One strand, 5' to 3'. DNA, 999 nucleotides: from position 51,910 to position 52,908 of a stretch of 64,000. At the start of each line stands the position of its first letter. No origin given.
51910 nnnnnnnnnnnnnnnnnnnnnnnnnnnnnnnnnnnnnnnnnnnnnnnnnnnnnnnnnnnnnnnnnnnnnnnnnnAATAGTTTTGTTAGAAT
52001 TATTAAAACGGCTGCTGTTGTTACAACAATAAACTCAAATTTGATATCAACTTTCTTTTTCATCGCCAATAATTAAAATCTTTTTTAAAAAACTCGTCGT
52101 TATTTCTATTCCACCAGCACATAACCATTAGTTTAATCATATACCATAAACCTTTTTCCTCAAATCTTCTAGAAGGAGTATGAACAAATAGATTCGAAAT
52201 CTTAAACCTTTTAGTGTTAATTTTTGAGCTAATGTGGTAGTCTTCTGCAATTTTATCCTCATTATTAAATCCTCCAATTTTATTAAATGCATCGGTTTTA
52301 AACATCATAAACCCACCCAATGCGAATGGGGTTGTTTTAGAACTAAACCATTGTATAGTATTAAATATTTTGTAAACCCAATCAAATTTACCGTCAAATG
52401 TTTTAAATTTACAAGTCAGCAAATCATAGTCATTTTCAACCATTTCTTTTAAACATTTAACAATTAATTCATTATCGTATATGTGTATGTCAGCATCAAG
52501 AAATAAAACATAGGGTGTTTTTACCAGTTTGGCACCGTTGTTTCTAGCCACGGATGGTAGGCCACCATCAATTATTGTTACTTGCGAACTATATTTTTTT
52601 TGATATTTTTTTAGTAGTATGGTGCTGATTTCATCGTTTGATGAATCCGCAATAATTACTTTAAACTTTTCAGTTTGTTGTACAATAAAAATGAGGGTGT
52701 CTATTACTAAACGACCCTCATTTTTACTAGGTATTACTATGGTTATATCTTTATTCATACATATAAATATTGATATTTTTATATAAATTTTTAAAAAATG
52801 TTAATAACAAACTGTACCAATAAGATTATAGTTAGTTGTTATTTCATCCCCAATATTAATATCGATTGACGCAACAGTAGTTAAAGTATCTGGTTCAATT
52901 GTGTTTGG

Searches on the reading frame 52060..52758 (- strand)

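Call 3: search_protein_families(library=pfam, proteins=[window:52060-52758:-], max_evalue=1)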
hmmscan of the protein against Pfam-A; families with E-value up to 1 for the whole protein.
window:52060-52758:- (232 aa): 8 families
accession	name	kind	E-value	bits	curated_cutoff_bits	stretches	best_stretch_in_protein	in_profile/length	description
PF00535.33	Glycos_transf_2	-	1.4e-15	58.1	23.3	1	6-161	1-167/168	Glycosyl transferase family 2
PF13506.12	Glyco_transf_21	-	9.1e-09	35.5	21.7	1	77-187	27-144/174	Glycosyl transferase family 21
PF13632.12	Glyco_trans_2_3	-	6e-07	29.9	27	1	83-188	1-114/198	Glycosyl transferase family group 2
PF10111.15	Glyco_tranf_2_2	-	1e-05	25.6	27.3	1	6-97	1-98/276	Glycosyltransferase like family 2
PF02709.20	Glyco_transf_7C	-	0.0019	18.2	23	1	147-170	20-43/78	N-terminal domain of galactosyltransferase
PF13641.12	Glyco_tranf_2_3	-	0.0023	18.4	27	1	5-102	3-107/230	Glycosyltransferase like family 2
PF05185.22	PRMT5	-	0.095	13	22.9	1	4-79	64-138/171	PRMT5 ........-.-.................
PF01676.23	Metalloenzyme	-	0.22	11.5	24.3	1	55-122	91-158/252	Metalloenzyme superfamily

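Call 29: search_protein_families(library=ncbifam, proteins=[window:52060-52758:-], max_evalue=0.01)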
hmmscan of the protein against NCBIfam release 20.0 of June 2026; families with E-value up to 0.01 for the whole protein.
window:52060-52758:- (232 aa): 11 families
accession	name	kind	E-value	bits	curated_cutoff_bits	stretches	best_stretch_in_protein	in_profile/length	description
TIGR04283.1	glyco_like_mftF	equivalog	2.5e-18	66.5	182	1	5-216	1-206/221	TIGR04283 family arsenosugar biosynthesis glycosyltransferase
NF007482.0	PRK10073.1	equivalog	3e-10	39.6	423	1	4-119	7-123/334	glycosyltransferase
TIGR03937.1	PgaC_IcaA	equivalog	6.7e-10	38.5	422.3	1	3-106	45-150/407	poly-beta-1,6-N-acetyl-D-glucosamine synthase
NF047683.1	TeichurnBiosyTuaG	equivalog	1.6e-08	34.5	400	1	3-121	6-126/252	teichuronic acid biosynthesis protein TuaG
NF041875.1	EPS_EpsD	equivalog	2.3e-08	33.8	370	1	6-98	2-96/325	exopolysaccharide biosynthesis glycosyltransferase EpsD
TIGR04440.1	glyco_TIGR04440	domain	3.2e-07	30.3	70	1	5-122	2-123/215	TIGR00180 family glycosyltransferase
TIGR03965.1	mycofact_glyco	equivalog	3.9e-07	29.3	280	1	3-92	74-166/467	mycofactocin biosynthesis glycosyltransferase MftF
TIGR03469.1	HpnB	hypoth_equivalog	9.3e-07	28.2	379.25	1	4-196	45-263/386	hopene-associated glycosyltransferase HpnB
NF038299.1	EPS_HpsN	equivalog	5.3e-05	22.3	425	1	5-100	3-101/317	hormogonium polysaccharide biosynthesis glycosyltransferase HpsN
NF045692.1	OglycostaseCruG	equivalog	0.0003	19.8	600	1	4-115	42-161/386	2'-O-glycosyltransferase CruG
TIGR03472.1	HpnI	equivalog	0.0022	16.9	310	1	142-195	196-252/373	bacteriohopanetetrol glucosamine biosynthesis glycosyltransferase HpnI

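Call 30: search_protein_families(library=padloc, proteins=[window:52060-52758:-], max_evalue=0.01)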
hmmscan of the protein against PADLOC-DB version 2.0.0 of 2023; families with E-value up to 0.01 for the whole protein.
window:52060-52758:- (232 aa): 1 family
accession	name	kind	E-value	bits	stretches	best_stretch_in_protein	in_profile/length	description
PDLC02661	DndC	-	0.0094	12.9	0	168-224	164-220/468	DndC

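Call 64: search_protein_families(library=phrogs, proteins=[window:52060-52758:-], max_evalue=0.00001)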
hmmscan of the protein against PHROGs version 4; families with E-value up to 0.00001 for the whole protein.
window:52060-52758:- (232 aa): 1 family
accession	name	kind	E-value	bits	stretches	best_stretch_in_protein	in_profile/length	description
phrog_22739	-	moron, auxiliary metabolic gene and host takeover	1.4e-08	35.1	1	3-185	2-195/327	GtrB-like O-antigen conversion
